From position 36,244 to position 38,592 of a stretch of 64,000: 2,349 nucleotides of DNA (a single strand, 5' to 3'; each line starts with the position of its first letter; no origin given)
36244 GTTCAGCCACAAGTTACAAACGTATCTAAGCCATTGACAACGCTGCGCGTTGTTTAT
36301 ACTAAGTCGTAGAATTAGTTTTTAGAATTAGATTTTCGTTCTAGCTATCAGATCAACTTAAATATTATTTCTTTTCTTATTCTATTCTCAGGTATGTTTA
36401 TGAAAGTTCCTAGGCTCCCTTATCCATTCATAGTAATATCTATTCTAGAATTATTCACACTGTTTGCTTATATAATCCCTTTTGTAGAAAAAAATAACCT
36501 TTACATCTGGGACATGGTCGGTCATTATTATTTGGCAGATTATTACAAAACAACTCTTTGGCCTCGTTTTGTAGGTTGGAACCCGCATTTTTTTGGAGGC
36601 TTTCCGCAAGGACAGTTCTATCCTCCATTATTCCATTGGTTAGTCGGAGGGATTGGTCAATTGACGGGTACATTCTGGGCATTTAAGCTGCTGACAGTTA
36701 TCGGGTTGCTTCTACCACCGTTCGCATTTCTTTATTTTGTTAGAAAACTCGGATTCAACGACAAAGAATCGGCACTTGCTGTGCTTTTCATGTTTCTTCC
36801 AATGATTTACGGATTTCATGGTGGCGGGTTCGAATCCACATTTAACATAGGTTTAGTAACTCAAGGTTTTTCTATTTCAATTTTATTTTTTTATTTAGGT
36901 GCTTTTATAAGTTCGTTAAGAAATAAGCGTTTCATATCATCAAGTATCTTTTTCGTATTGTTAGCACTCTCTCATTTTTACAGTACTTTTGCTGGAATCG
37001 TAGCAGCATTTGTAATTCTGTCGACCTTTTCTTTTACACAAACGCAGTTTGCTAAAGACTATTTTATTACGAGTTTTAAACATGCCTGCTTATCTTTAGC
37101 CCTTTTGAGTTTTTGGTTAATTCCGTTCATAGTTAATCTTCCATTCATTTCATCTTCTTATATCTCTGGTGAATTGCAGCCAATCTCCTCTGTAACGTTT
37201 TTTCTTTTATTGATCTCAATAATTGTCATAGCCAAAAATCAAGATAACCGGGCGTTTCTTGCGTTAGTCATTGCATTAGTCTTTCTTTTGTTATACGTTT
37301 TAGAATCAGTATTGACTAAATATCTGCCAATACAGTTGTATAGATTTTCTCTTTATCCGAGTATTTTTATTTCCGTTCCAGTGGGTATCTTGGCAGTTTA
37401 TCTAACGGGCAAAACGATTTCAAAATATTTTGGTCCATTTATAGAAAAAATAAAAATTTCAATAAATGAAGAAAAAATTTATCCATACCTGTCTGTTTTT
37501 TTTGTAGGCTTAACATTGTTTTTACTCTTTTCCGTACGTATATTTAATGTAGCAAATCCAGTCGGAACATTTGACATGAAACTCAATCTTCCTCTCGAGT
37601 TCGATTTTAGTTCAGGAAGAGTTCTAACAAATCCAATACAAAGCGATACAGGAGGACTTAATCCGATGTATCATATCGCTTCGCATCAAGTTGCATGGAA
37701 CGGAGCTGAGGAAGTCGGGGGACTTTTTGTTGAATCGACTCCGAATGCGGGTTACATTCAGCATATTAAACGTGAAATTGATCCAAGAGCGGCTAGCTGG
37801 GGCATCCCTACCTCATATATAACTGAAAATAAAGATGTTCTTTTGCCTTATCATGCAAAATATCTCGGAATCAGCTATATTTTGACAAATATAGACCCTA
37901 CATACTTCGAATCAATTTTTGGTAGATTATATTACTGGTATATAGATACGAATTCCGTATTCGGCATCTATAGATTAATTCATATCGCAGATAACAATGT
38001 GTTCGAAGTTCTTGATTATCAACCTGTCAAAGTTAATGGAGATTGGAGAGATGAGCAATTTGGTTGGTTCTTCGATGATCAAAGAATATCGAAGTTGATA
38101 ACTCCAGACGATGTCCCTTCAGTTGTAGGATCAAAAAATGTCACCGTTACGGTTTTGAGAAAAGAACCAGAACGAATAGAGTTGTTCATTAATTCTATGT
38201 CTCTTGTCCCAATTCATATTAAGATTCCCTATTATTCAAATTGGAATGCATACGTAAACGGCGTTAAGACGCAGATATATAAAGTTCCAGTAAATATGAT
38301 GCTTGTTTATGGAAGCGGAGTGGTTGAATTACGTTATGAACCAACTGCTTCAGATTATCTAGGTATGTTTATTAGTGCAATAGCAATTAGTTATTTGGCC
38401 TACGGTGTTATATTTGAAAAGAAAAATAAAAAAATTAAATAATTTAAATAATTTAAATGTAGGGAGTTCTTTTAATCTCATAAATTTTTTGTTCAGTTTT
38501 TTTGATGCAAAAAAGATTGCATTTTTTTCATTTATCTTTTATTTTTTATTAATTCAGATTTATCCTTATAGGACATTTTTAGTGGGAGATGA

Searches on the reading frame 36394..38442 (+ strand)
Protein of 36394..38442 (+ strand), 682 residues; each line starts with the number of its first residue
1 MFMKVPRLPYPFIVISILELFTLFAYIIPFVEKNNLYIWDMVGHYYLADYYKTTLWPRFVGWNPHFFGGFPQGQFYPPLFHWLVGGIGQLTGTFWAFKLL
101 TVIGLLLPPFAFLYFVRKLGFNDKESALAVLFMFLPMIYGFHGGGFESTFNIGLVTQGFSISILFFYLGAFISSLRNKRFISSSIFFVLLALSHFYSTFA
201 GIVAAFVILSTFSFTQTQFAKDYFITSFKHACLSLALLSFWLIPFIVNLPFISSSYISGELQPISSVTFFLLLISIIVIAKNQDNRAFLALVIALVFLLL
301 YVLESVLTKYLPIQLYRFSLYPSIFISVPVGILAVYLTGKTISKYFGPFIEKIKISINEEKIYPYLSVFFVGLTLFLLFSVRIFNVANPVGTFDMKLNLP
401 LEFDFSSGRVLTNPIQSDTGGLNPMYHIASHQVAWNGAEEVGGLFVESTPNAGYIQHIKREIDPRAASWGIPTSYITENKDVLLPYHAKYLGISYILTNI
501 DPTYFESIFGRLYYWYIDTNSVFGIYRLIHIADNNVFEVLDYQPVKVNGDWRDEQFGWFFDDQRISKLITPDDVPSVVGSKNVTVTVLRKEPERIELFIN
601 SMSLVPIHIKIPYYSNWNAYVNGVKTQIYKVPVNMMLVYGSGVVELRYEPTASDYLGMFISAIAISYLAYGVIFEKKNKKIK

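Call 6: search_protein_families(library=pfam, proteins=[window:36394-38442:+], max_evalue=0.01)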
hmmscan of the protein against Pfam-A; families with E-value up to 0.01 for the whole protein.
window:36394-38442:+ (682 aa): 0 families

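Call 18: search_protein_families(library=ncbifam, proteins=[window:36394-38442:+], max_evalue=0.01)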
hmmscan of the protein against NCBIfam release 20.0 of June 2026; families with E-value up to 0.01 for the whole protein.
window:36394-38442:+ (682 aa): 0 families
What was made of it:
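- On STT3/AglB oligosaccharyltransferase (for 36394): No Pfam or NCBIfam STT3/AglB hit (calls 6, 18).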

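Call 19: search_solved_structures(query=window:36394-38442:+, max_evalue=10)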
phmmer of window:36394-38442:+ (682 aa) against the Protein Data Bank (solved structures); distinct sequences matched with E-value up to 10: 0.

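Call 26: find_homologous_proteins(query=window:36394-38442:+, max_evalue=0.001)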
Query window:36394-38442:+ (682 aa): 20 proteins with E <= 0.001 among 8000 candidates.
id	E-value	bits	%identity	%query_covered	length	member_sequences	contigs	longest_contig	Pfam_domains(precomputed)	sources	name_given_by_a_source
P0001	4.1e-185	635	46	96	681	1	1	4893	-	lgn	-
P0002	1.4e-138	482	40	96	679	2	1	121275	-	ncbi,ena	-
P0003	1.3e-135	472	44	81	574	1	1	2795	PF09586.17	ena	-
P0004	4.2e-100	354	43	67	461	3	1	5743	PF10131.16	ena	-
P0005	2.3e-59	220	29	99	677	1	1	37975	-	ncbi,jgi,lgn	-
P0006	3.9e-57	212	27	98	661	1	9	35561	-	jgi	-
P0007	1.6e-47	181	31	44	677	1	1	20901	-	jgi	jgi:hypothetical protein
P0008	1.5e-38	151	26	96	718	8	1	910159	-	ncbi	-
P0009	7.6e-26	109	23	36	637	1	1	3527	-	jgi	-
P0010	6.0e-20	89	25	68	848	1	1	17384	-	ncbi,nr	ncbi:MAG TPA: hypothetical protein VEX60_04725 [Pyrinomonadaceae bacterium]|nr:hypothetical protein 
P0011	2.6e-18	84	25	67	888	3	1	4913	-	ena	-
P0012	9.5e-18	82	23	75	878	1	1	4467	-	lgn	-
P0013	1.1e-17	82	23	68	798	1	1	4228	-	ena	-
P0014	3.1e-14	71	25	68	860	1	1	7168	-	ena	-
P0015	5.4e-13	66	23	79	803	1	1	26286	-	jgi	jgi:hypothetical protein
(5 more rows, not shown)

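Call 28: find_encoding_contigs(protein=P0002, flank=10000, max_places=3)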
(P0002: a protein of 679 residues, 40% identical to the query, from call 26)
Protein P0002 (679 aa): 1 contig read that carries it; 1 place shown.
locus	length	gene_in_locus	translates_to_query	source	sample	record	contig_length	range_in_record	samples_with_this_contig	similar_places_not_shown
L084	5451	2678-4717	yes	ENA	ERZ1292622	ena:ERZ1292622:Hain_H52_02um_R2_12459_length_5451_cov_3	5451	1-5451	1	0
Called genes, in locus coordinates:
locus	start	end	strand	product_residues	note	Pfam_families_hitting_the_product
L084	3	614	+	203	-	?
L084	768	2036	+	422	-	PF00009:GTP_EFTU, PF03144:GTP_EFTU_D2, PF03143:GTP_EFTU_D3, PF22594:GTP-eEF1A_C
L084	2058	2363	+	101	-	PF00338:Ribosomal_S10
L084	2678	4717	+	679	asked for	-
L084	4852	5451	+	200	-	?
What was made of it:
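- In L084 the 36394-like gene lies next to EF-1alpha and S10 with no GT block (call 28).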

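Call 29: find_encoding_contigs(protein=P0001, flank=10000, max_places=3)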
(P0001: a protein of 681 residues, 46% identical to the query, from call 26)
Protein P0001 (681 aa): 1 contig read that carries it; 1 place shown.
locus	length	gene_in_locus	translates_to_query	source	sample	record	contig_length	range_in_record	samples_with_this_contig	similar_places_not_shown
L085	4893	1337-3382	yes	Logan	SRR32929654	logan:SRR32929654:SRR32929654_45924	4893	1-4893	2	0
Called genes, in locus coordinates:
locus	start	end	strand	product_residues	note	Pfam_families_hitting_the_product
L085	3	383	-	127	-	?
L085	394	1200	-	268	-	-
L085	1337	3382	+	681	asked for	-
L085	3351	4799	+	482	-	PF02366:PMT, PF13231:PMT_2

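Call 34: search_solved_structures(query=A2, max_evalue=10)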
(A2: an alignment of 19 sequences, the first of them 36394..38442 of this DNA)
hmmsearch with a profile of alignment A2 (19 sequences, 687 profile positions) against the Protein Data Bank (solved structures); distinct sequences matched with E-value up to 10: 7.
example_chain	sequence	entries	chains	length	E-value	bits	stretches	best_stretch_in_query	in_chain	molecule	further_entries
9do9_C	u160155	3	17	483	1.9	9.8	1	491-565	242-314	Pleurotolysin B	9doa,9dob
4v2t_1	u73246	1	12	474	2.4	9.5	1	491-565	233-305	PLEUROTOLYSIN B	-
4v2t_A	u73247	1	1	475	2.4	9.4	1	491-565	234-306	PLEUROTOLYSIN B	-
9do6_C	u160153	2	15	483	2.4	9.4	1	491-565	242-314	Pleurotolysin B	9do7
4ov8_A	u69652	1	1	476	2.4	9.4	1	491-565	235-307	Pleurotolysin B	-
4oej_A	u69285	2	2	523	2.8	9.2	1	491-565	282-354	Pleurotolysin B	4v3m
9do8_C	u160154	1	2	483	2.9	9.2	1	491-565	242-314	Pleurotolysin B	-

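Call 35: search_protein_families(library=pfam, alignment_id=A2, max_evalue=0.01)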
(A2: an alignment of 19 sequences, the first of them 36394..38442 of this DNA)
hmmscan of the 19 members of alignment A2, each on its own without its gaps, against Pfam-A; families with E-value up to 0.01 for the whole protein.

A. member 1, window:36394-38442:+ (682 aa): 0 families

B. families by the number of members that match (of 19 scanned): 4 families
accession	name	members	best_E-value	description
PF10131.15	PTPS_related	4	3e-14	6-pyruvoyl-tetrahydropterin synthase related domain; membrane protein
PF09586.16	YfhO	2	0.00011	Bacterial membrane protein YfhO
PF20176.3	DUF6541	1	9.6e-05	Family of unknown function (DUF6541)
PF18895.5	T4SS_pilin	1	0.00081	Type IV secretion system pilin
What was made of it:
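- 36394..38442 (+): GT-C-fold enzyme of the YfhO/PTPS_related kind, 682 aa: about 9 TM, a 260-aa beta-rich external domain and a C-terminal TM; 34.9% GC. Family members hit PTPS_related (4 of 19) and YfhO (2 of 19) (calls 26, 35).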

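Call 43: predict_structure(alignment_id=A2)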
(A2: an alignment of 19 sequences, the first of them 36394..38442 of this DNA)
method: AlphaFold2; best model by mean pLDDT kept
length: 682 residues; sequences in the alignment: 19
mean_pLDDT: 84.9   pTM: 0.88
mean pLDDT of the five models: 84.9, 83.2, 83.1, 83.0, 81.4
residues with pLDDT >= 90: 355; 70-90: 220; 50-70: 86; < 50: 21
segments of 3 or more residues with pLDDT < 50: 1-6, 257-259, 381-383, 419-421
pLDDT, mean of each block of 10 residues (from residue 1): 50 89 92 89 92 91 85 83 97 97 96 96 91 85 81 92 97 94 97 94 95 86 95 97 91 58 69 78 85 91 79 80 91 76 57 51 63 64 65 76 83 68 69 88 79 88 78 75 95 92 92 84 76 94 94 91 94 90 91 94 95 94 97 95 96 96 95 68 43
secondary structure, 60 per line:
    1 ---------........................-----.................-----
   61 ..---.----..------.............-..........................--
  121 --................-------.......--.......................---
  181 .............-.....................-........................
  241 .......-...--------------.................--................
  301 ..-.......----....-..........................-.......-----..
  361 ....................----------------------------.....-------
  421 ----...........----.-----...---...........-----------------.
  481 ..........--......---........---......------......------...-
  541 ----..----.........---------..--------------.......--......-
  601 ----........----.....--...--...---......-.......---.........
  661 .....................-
elements in order (helices of 4 or more, strands of 3 or more residues): H10-33 H39-55 H79-91 H93-118 H123-138 H146-152 H155-177 H181-193 H195-215 H217-247 H266-282 H285-302 H304-310 H315-318 H320-345 H347-353 H359-380 E409-413 H425-435 H452-462 H480-490 E493-498 H502-509 E513-518 E525-530 E537-539 H551-559 E585-591 E594-599 E605-612 E617-621 E624-626 E629-631 E635-640 E642-648 H652-681
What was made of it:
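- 36394..38442 (+): AF2 model with pLDDT 84.9 and pTM 0.88 (call 43).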

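Call 47: fold_search(model_id=the predicted structure, library=pdb)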
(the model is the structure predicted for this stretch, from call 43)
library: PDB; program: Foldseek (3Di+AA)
matches with E <= 10: 250; with E <= 0.001: 13
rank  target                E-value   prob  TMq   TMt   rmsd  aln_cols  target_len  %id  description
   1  8age_A                1.7e-05  1.00  0.42  0.44   8.9       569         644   11  Structure of yeast oligosaccharylransferase complex with acceptor peptide bound (released 2022-12-07)
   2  7e9s_A                2.1e-05  1.00  0.42  0.35  13.5       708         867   11  Archaeal oligosaccharyltransferase AglB from Archaeoglobus fulgidus in complex with an inhibitory peptide and a dolich (released 2021-09-08)
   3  6s7t_A                3.7e-05  1.00  0.40  0.39  10.1       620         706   11  Cryo-EM structure of human oligosaccharyltransferase complex OST-B (released 2019-12-18)
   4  3waj                  3.7e-05  1.00  0.38  0.34  14.7       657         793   11  Crystal structure of the Archaeoglobus fulgidus oligosaccharyltransferase (O29867_ARCFU) complex with Zn and sulfate (released 2013-10-30)
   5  9n9j_I                4.6e-05  1.00  0.38  0.37  11.9       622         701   10  Structure of a GRP94 folding intermediate engaged with a CCDC134- and FKBP11-bound secretory translocon (released 2025-11-19)
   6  3wak                  6.0e-05  1.00  0.40  0.33  13.3       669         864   13  Crystal structure of the Archaeoglobus fulgidus oligosaccharyltransferase (O29867_ARCFU) in the apo form (released 2013-10-30)
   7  8agc_A                7.1e-05  1.00  0.38  0.38  10.1       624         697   11  Structure of yeast oligosaccharylransferase complex with lipid-linked oligosaccharide and non-acceptor peptide bound (released 2022-12-07)
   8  6s7o_A                8.4e-05  1.00  0.43  0.44  11.2       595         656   11  Cryo-EM structure of human oligosaccharyltransferase complex OST-A (released 2019-12-18)
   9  6ezn_F                1.1e-04  1.00  0.40  0.42  11.4       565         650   11  Cryo-EM structure of the yeast oligosaccharyltransferase (OST) complex (released 2018-01-17)
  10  6ftg_5                1.4e-04  1.00  0.43  0.45   8.4       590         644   10  Subtomogram average of OST-containing ribosome-translocon complexes from canine rough microsomal membranes (released 2018-03-21)
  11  8b6l_I                1.4e-04  1.00  0.38  0.38  11.5       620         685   11  Subtomogram average of the human Sec61-TRAP-OSTA-translocon (released 2022-12-07)
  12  8if8_C                1.8e-04  1.00  0.42  0.47   8.8       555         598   12  Arabinosyltransferase AftA (released 2023-05-31)
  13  8pn9_A                9.2e-04  1.00  0.40  0.42  10.6       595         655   12  Structure of human oligosaccharyltransferase OST-A complex bound to NGI-1 (released 2024-05-08)
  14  3rce_A                1.6e-03  1.00  0.37  0.37   9.2       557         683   10  Bacterial oligosaccharyltransferase PglB (released 2011-06-15)
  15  5ezm                  2.5e-03  1.00  0.36  0.44  12.4       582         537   12  Crystal Structure of ArnT from Cupriavidus metallidurans in the apo state (released 2016-02-17)
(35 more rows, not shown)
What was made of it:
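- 36394..38442 (+): Ranks 1-21 in the Foldseek PDB search are all GT-C enzymes (STT3/AglB/PglB E~1e-5, AftA, ArnT, ALG12, DPY19, ALG9, Pmt4) (call 47).
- On GT-C glycosyltransferase superfamily: Foldseek ranks 1-21 are all GT-C enzymes, with E down to 1.7e-5 and TM about 0.4 (calls 43, 47).
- Closest known: Archaeal Agl N-glycosylation clusters. Same: 36394 is structurally closest to STT3/AglB (call 47).
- Checked: 36394 has a GT-C fold by AlphaFold2 plus Foldseek (calls 43, 47).
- The GT-C fold of 36394 comes from calls 43 and 47. The best structural neighbours of 36394 are oligosaccharyltransferases STT3/AglB/PglB (call 47).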

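Call 76: find_related_loci(query=A6, collection=metagenome_contigs, flank=10000)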
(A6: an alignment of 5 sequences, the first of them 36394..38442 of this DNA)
Query A6 (682 aa) in metagenome_contigs; peptide patterns used: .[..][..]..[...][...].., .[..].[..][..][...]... (x = any residue, [..] = any of these).
206 stretches matched a pattern; 1 encode a relative of the query (tblastn E <= 1e-3); 1 distinct loci.
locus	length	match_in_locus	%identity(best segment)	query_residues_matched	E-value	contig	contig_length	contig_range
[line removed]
